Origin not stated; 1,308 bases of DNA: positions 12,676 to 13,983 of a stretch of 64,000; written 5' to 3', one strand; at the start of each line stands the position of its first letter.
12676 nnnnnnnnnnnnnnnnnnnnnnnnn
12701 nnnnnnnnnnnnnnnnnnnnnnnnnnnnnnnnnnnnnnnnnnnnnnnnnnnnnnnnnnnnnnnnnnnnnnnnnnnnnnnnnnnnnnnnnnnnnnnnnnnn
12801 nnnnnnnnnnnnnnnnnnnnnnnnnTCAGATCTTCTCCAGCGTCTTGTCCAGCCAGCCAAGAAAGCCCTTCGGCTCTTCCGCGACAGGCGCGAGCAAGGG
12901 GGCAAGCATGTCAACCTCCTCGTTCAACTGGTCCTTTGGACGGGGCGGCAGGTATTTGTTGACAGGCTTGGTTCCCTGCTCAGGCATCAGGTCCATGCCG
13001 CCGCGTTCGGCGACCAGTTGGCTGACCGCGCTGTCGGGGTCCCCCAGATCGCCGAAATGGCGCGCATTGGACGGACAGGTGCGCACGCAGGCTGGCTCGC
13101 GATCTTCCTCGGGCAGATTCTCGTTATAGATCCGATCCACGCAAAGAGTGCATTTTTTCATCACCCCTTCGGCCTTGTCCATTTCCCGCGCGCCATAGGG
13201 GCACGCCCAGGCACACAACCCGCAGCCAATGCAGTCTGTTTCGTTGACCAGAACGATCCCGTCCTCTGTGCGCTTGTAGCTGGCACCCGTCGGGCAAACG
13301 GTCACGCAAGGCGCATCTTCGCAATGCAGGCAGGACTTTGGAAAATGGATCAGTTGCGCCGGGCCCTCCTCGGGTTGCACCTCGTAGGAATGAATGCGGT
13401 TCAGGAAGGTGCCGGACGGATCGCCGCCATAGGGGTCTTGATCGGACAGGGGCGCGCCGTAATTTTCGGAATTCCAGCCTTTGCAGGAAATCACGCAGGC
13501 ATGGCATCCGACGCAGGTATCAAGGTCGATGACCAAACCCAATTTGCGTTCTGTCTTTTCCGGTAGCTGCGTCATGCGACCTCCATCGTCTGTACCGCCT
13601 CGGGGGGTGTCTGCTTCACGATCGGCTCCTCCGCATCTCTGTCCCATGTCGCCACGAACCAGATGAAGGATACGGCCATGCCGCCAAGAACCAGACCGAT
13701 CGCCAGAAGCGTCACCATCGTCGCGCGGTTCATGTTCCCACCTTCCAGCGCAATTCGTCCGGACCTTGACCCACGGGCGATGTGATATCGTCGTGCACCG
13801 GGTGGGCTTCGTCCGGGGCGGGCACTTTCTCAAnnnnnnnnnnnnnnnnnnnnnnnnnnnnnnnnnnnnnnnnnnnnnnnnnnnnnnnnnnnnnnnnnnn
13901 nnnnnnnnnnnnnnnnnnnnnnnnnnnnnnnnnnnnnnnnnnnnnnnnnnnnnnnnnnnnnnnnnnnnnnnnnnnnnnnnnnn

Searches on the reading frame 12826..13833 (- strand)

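Call 47: search_protein_families(library=pfam, max_evalue=0.000001, proteins=[window:12826-13833:-])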
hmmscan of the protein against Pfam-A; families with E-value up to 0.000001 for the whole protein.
window:12826-13833:- (335 aa): 8 families
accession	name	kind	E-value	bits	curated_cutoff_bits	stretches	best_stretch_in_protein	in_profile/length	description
PF13247.11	Fer4_11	-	3.4e-23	82.2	26.2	1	161-262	3-99/100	4Fe-4S dicluster domain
PF12838.12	Fer4_7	-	8.8e-14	52.2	27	0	106-184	1-52/52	4Fe-4S dicluster domain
PF13237.11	Fer4_10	-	1.8e-12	47.4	25.5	1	165-212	6-53/53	4Fe-4S dicluster domain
PF00037.32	Fer4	-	6.6e-12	45.2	21.1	1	195-216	2-23/24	4Fe-4S binding domain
PF12837.12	Fer4_6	-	7e-12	45.1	25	0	193-215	1-23/24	4Fe-4S binding domain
PF12797.12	Fer4_2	-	1.6e-09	37.5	24.5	0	193-213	2-22/22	4Fe-4S binding domain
PF13187.11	Fer4_9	-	3.4e-09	37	27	0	168-215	2-51/52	4Fe-4S dicluster domain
PF12798.12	Fer4_3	-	1.4e-07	32.2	27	0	201-215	1-15/15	4Fe-4S binding domain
